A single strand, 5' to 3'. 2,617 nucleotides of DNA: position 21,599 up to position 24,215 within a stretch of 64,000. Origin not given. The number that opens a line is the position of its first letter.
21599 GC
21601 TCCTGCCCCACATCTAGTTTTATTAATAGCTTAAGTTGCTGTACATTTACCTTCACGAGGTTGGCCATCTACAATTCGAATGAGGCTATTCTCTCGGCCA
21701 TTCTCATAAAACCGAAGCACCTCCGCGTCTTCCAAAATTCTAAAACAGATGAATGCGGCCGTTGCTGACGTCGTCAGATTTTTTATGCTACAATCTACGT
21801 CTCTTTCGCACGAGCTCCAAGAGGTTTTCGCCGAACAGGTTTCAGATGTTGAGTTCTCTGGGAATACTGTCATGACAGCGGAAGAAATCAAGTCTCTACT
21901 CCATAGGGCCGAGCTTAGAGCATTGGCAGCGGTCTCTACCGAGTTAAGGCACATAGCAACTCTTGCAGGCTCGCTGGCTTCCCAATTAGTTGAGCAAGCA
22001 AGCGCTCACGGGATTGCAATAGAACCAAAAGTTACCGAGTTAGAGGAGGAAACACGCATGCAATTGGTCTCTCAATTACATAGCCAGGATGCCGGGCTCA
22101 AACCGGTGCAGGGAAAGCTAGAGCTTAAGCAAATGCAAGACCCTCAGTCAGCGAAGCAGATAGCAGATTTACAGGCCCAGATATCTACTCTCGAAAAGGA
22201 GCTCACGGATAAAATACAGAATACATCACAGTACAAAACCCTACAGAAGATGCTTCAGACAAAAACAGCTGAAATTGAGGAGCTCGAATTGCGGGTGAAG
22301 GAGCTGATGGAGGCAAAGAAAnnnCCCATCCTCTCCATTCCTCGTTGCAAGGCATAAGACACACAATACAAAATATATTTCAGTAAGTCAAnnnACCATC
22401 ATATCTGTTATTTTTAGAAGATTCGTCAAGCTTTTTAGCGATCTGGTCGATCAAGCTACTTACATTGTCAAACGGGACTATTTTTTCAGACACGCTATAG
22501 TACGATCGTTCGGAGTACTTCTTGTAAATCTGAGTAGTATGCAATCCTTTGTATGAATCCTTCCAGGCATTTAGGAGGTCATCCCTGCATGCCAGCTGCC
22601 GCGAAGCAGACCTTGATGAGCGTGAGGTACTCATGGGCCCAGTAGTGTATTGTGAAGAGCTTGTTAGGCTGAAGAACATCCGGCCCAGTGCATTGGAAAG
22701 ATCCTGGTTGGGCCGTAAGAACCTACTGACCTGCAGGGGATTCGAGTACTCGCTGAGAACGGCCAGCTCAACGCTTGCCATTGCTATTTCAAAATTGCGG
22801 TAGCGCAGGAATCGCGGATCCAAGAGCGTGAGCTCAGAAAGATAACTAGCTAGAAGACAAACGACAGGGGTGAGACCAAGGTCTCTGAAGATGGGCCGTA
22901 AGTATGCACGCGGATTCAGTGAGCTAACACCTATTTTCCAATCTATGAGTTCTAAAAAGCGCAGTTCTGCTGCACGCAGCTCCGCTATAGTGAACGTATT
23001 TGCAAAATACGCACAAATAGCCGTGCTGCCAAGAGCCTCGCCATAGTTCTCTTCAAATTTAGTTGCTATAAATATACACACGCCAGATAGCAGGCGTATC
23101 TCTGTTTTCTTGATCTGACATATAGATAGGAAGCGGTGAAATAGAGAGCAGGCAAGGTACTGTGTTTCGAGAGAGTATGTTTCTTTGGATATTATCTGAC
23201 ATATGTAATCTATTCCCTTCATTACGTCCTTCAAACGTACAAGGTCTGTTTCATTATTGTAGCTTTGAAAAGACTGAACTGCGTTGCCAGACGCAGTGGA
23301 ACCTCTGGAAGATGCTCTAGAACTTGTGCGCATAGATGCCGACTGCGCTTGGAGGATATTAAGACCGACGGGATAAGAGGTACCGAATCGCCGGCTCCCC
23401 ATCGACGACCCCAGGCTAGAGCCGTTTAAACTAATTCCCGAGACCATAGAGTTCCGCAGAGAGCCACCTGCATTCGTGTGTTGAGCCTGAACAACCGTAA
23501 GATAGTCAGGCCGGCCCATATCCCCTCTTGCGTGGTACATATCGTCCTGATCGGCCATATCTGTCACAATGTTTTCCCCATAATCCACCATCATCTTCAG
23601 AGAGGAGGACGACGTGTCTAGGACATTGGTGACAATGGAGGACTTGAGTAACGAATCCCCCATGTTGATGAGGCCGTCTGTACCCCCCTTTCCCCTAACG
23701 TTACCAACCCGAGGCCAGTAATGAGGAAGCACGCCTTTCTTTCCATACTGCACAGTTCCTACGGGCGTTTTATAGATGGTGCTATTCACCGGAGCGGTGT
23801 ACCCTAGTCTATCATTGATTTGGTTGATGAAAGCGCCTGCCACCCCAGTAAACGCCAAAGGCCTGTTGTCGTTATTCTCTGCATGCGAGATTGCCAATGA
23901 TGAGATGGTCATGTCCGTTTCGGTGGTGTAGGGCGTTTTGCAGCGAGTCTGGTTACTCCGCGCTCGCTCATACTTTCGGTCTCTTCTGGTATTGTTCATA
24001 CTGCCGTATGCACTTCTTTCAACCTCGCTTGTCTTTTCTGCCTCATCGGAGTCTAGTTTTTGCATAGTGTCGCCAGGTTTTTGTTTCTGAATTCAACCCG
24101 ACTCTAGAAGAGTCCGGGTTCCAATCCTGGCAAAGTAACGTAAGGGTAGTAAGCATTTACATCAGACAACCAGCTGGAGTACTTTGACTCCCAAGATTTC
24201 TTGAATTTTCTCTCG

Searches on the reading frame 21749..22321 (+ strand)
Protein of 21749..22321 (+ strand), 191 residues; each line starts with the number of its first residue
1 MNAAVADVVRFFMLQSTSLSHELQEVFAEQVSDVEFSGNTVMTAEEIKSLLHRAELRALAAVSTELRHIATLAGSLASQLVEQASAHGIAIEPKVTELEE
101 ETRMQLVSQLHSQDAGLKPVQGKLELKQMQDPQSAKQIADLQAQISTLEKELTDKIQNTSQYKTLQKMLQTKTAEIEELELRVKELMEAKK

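Call 24: search_protein_families(library=pfam, proteins=[window:21749-22321:+], max_evalue=0.001)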
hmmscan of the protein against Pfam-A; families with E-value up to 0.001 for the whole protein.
window:21749-22321:+ (191 aa): 1 family
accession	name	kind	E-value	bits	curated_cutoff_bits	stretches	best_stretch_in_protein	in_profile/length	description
PF15294.11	Leu_zip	-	4.6e-08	33.4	28.2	1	134-183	224-273/275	Leucine zipper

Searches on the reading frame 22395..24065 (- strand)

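Call 24: search_protein_families(library=pfam, proteins=[window:22395-24065:-], max_evalue=0.001)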
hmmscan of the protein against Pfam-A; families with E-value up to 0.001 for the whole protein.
window:22395-24065:- (557 aa): 2 families
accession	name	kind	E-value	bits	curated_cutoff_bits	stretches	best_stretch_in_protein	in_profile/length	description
PF00134.28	Cyclin_N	-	1e-14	54.8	23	1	285-378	35-126/127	Cyclin, N-terminal domain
PF02984.24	Cyclin_C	-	1.3e-05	25.6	22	0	404-436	24-56/119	Cyclin, C-terminal domain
